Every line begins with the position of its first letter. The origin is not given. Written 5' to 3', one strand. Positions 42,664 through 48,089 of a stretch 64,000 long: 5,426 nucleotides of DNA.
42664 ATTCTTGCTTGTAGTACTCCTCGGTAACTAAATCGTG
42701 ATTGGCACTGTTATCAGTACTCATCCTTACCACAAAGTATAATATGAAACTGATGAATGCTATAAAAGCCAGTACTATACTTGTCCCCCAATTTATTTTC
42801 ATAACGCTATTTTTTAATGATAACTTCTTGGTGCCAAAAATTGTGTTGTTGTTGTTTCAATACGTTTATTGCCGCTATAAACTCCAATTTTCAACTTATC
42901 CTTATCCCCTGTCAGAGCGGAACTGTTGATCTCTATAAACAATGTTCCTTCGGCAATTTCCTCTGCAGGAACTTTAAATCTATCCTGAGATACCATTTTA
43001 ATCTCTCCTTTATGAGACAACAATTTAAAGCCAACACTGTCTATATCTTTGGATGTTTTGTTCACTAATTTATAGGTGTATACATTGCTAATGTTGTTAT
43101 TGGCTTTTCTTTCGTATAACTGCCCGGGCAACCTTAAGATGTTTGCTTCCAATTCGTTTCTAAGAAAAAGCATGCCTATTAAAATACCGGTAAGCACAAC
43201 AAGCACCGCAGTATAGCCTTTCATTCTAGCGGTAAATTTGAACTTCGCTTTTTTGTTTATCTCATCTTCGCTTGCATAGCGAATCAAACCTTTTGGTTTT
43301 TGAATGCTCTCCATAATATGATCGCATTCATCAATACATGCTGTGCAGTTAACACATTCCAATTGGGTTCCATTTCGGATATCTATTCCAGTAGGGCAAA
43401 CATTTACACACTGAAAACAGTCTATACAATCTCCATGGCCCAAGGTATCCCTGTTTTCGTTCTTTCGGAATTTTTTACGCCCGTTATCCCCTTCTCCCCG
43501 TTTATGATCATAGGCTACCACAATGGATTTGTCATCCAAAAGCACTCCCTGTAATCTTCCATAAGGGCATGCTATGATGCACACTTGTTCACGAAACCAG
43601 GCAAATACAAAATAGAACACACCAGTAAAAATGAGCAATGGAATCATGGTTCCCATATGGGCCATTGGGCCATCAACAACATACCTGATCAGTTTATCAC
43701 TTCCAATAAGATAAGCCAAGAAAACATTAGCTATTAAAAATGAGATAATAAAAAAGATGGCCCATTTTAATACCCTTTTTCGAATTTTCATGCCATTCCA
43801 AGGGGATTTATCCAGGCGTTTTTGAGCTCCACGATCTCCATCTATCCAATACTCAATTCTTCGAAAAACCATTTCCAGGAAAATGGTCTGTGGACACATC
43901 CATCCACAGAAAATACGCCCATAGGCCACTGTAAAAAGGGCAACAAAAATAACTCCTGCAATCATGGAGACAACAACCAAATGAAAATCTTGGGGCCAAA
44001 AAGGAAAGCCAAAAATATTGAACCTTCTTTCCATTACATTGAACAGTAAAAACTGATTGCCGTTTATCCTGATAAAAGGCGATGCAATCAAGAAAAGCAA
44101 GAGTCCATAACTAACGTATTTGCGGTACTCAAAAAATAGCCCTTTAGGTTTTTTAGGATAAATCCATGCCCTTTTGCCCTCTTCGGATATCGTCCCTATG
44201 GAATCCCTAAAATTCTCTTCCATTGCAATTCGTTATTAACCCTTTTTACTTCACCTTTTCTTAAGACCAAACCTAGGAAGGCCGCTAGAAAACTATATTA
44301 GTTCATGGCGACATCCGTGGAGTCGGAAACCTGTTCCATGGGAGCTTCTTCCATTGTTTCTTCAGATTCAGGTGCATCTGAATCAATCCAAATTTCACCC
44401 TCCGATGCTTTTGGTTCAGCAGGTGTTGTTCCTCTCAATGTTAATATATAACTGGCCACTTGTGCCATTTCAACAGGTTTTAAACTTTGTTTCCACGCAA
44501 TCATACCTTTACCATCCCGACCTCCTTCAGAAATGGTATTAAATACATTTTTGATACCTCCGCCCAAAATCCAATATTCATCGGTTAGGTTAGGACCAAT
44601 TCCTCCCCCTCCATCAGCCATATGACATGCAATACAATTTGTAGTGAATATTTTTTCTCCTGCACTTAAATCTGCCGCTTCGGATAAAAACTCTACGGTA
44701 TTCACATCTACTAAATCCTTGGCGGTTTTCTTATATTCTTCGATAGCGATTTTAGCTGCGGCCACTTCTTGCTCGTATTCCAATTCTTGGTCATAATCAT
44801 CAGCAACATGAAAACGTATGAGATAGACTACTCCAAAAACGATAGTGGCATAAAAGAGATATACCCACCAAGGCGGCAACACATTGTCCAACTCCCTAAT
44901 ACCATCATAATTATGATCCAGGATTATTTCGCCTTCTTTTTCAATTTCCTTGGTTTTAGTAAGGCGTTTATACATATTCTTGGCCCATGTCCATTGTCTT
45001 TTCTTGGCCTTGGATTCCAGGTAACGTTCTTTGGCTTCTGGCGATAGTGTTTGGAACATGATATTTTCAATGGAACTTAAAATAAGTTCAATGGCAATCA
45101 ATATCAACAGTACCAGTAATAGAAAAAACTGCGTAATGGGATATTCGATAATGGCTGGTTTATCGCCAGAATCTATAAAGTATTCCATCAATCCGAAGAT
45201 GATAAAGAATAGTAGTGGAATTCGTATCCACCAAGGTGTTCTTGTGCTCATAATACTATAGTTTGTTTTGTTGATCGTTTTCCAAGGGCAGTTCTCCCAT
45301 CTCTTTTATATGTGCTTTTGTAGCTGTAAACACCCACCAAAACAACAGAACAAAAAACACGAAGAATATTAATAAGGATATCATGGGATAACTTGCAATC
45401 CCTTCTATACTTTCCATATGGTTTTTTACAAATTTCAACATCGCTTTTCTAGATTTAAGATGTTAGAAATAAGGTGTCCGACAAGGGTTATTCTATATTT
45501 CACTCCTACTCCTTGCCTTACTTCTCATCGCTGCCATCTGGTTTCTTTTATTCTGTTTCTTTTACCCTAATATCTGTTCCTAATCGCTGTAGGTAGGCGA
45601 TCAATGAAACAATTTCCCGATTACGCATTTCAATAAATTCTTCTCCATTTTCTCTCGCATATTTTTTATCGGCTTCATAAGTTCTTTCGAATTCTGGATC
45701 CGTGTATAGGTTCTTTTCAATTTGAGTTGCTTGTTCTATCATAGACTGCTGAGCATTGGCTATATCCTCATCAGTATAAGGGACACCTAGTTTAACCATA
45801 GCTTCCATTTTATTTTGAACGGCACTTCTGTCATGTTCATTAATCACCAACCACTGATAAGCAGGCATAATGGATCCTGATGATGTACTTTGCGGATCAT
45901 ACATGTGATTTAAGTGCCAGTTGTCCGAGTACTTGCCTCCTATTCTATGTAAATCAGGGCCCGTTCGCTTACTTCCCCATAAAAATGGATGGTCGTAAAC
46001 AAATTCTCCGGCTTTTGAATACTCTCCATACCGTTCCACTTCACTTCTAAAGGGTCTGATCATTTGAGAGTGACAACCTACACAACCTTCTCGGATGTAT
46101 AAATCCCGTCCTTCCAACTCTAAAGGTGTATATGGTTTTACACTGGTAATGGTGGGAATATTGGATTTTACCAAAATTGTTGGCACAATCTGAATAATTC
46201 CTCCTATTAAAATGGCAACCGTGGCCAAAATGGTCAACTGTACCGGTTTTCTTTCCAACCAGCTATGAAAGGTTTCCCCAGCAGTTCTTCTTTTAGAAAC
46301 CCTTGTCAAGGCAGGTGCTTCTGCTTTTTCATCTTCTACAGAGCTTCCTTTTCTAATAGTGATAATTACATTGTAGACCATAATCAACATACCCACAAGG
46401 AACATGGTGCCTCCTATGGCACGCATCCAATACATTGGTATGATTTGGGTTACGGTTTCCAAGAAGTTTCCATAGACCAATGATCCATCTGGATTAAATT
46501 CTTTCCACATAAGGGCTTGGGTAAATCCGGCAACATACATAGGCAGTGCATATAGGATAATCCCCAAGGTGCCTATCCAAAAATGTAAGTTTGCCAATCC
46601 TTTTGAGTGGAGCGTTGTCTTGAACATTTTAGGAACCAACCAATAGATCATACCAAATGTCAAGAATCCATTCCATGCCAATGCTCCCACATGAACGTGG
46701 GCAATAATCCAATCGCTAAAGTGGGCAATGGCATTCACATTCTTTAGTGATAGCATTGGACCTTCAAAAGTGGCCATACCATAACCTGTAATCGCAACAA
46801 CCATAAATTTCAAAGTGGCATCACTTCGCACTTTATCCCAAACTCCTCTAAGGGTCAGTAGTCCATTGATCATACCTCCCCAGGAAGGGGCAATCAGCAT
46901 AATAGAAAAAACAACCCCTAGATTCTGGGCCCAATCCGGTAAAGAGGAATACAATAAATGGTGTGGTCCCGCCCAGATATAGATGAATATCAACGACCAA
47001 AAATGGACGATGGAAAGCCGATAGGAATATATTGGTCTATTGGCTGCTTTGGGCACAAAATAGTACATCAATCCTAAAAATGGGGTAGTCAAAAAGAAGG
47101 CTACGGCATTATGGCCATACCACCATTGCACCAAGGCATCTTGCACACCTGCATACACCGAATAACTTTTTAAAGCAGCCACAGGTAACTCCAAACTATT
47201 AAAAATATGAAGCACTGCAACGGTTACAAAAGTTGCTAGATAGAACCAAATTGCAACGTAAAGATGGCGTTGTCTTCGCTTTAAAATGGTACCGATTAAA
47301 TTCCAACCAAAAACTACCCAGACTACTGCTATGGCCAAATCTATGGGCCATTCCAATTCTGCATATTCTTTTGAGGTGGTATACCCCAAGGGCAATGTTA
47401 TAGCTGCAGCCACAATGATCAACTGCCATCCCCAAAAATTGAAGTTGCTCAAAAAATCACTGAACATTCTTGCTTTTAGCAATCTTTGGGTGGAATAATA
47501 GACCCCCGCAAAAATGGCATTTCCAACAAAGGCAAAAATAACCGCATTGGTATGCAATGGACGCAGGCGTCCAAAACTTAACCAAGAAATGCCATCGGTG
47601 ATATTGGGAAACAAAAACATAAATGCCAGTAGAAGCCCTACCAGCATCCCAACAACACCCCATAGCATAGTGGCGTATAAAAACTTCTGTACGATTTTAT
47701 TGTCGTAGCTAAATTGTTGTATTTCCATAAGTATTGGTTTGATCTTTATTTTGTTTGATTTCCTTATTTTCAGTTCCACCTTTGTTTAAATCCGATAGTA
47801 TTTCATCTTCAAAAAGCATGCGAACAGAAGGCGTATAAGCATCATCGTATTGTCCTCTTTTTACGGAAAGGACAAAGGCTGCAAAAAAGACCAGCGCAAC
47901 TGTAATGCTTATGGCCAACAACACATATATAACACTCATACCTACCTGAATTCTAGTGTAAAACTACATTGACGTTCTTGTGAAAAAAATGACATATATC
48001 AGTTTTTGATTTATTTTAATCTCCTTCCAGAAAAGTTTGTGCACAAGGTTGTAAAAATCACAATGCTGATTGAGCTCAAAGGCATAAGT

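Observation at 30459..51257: Oriented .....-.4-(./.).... box at fixed distance from -7 elements at seven promoters: a candidate Crp/Fnr regulon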

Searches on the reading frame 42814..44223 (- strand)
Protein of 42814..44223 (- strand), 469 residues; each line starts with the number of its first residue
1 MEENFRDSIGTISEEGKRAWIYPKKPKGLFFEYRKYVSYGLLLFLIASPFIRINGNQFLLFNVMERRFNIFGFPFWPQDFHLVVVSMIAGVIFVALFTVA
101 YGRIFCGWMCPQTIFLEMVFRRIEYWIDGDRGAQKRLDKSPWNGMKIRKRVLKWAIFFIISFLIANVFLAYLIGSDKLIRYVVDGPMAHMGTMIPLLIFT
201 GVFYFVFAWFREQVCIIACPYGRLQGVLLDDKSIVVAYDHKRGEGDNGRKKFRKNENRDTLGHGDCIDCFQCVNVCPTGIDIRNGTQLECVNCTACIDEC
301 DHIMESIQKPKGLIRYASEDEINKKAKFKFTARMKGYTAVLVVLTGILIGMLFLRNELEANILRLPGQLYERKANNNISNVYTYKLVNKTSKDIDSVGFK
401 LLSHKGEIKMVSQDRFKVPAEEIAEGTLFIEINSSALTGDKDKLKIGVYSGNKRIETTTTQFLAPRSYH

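Call 7: search_protein_families(library=pfam, proteins=[window:42814-44223:-])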
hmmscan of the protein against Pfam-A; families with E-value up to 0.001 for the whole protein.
window:42814-44223:- (469 aa): 10 families
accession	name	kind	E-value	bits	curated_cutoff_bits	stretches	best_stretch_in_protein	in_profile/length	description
PF13746.11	Fer4_18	-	2e-43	147.6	27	1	210-319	1-114/114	4Fe-4S dicluster domain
PF11614.14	FixG_C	-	7.3e-21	75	25.6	1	349-465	2-119/119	IG-like fold at C-terminal of FixG, putative oxidoreductase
PF12801.12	Fer4_5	-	8.3e-12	45.3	22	1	85-126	3-40/48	4Fe-4S binding domain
PF13237.11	Fer4_10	-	3.2e-08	33.8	25.5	1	214-277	14-53/53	4Fe-4S dicluster domain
PF12838.12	Fer4_7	-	3.9e-08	34.1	27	1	214-280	7-52/52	4Fe-4S dicluster domain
PF13187.11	Fer4_9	-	4.5e-08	33.4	27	1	215-279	8-50/52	4Fe-4S dicluster domain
PF13183.11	Fer4_8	-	1.3e-06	29.3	27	0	242-280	26-68/68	4Fe-4S dicluster domain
PF13484.11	Fer4_16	-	1.8e-06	29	30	1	214-278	7-65/66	4Fe-4S double cluster binding domain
PF13534.11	Fer4_17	-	9.3e-06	26.5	22.2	0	214-281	7-61/61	4Fe-4S dicluster domain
PF14697.11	Fer4_21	-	5.8e-05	23.6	35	0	261-278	36-53/59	4Fe-4S dicluster domain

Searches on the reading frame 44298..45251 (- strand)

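Call 7: search_protein_families(library=pfam, proteins=[window:44298-45251:-])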
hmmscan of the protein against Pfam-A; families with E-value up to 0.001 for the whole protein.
window:44298-45251:- (317 aa): 3 families
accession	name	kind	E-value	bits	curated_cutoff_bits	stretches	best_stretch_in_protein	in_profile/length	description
PF14715.11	FixP_N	-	9.7e-21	73.7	24.9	1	108-152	2-46/48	N-terminal domain of cytochrome oxidase-cbb3, FixP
PF13442.11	Cytochrome_CBB3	-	3.5e-10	40.5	27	1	194-269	2-68/68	Cytochrome C oxidase, cbb3-type, subunit III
PF00034.26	Cytochrom_C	-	3.4e-09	38.3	21.3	1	197-272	3-89/90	Cytochrome c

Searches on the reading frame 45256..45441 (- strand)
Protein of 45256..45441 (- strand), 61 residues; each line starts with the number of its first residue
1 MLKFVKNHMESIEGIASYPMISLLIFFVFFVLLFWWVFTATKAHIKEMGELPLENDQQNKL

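Call 7: search_protein_families(library=pfam, proteins=[window:45256-45441:-])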
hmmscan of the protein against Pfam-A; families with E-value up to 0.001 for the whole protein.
window:45256-45441:- (61 aa): 1 family
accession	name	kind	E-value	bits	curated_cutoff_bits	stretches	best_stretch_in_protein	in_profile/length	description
PF05545.16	FixQ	-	0.00017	21.9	29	1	21-56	13-49/49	Cbb3-type cytochrome oxidase component FixQ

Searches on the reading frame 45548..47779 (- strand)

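Call 7: search_protein_families(library=pfam, proteins=[window:45548-47779:-])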
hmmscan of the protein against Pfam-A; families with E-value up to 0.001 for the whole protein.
window:45548-47779:- (743 aa): 2 families
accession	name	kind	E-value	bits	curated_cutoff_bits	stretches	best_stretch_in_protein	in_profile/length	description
PF00115.25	COX1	-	6.3e-117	391.5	34.8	1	28-459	1-436/436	Cytochrome C and Quinol oxidase polypeptide I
PF02433.20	FixO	-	3.5e-102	341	29.6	1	505-737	1-219/219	Cytochrome C oxidase, mono-heme subunit/FixO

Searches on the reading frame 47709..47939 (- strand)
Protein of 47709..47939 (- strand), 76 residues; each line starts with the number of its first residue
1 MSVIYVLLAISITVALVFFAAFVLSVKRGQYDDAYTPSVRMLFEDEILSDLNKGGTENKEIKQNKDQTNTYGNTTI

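Call 7: search_protein_families(library=pfam, proteins=[window:47709-47939:-])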
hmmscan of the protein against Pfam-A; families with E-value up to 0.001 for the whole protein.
window:47709-47939:- (76 aa): 1 family
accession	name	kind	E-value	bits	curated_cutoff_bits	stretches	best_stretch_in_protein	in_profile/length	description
PF03597.20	FixS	-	3.6e-18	65.5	23.1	1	2-45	1-44/44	Cytochrome oxidase maturation protein cbb3-type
